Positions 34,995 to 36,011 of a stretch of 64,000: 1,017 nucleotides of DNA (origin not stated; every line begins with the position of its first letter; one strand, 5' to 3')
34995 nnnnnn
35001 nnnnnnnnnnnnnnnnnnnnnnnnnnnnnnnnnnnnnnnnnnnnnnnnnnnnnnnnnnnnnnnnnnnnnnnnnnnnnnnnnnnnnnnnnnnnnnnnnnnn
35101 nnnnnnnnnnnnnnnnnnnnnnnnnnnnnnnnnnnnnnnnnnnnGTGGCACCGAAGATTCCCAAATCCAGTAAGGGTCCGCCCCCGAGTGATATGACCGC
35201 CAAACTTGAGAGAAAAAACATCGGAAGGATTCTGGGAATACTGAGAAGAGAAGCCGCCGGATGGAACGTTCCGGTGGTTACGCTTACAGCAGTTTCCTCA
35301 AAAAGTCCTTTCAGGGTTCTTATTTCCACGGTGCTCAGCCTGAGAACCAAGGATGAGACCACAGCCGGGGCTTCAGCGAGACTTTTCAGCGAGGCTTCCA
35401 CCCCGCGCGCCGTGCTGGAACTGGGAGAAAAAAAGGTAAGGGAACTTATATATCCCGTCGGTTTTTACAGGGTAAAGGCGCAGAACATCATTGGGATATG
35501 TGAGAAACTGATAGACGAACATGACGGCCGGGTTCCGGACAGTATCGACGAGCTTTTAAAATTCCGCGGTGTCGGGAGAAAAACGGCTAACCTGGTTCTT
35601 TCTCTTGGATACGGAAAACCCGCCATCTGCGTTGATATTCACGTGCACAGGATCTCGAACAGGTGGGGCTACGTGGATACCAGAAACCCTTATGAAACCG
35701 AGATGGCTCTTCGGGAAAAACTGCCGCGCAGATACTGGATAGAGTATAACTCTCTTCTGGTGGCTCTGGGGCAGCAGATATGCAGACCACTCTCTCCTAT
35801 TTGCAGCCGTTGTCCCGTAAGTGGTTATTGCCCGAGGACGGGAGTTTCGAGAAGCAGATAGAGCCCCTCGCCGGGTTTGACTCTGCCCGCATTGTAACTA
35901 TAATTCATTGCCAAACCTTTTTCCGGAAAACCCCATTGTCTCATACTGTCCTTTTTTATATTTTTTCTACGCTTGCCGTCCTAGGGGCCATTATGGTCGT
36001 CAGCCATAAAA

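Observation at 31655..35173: AT-rich-flanked islet: small RHH-like protein, own promoter, two tandem acetoacetate-decarboxylase-family paralogs, terminator, plus a 249-aa orphan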

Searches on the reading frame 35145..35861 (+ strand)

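Call 3: search_protein_families(library=pfam, proteins=[window:35145-35861:+], max_evalue=0.1)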
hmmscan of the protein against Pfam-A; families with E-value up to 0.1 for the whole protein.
window:35145-35861:+ (238 aa): 4 families
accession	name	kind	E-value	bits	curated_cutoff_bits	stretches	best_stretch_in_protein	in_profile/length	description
PF00730.31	HhH-GPD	-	3.5e-25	88.9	26.2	1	60-194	1-107/108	HhH-GPD superfamily base excision DNA repair protein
PF00633.29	HHH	-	2.2e-06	27.7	24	1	126-153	2-29/30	Helix-hairpin-helix motif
PF10576.14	EndIII_4Fe-2S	-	0.0065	17.2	20.5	1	213-229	1-17/17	Iron-sulfur binding domain of endonuclease III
PF14520.12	HHH_5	-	0.059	14.3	27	0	135-163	2-30/57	Helix-hairpin-helix domain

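Call 4: search_protein_families(library=ncbifam, proteins=[window:35145-35861:+], max_evalue=0.1)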
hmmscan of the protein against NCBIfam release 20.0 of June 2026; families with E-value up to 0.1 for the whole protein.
window:35145-35861:+ (238 aa): 8 families
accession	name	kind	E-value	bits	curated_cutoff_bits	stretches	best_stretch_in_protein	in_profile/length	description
TIGR01083.1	nth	equivalog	1.8e-54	184.4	211.7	1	50-220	22-192/192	endonuclease III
NF007978.0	PRK10702.1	equivalog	7.5e-37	127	405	1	48-229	22-203/211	endonuclease III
TIGR01084.1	mutY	equivalog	1.4e-20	74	286.5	1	52-229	25-206/277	A/G-specific adenine glycosylase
NF053634.1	MonDNAglycDR2438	equivalog_domain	1.8e-15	57.1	400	1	52-229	17-204/219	monofunctional DNA glycosylase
NF008132.0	PRK10880.1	equivalog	1.3e-14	54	427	1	46-229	22-209/351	A/G-specific adenine glycosylase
NF010488.0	PRK13910.1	equivalog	3.5e-14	52.9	471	1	102-229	41-167/290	adenine-specific DNA glycosylase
NF010494.0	PRK13913.1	equivalog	5.4e-05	23.2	192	1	92-176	76-164/220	3-methyladenine DNA glycosylase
TIGR00588.1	ogg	subfamily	0.00018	20.7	397.85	1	132-174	217-260/310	8-oxoguanine DNA-glycosylase (ogg)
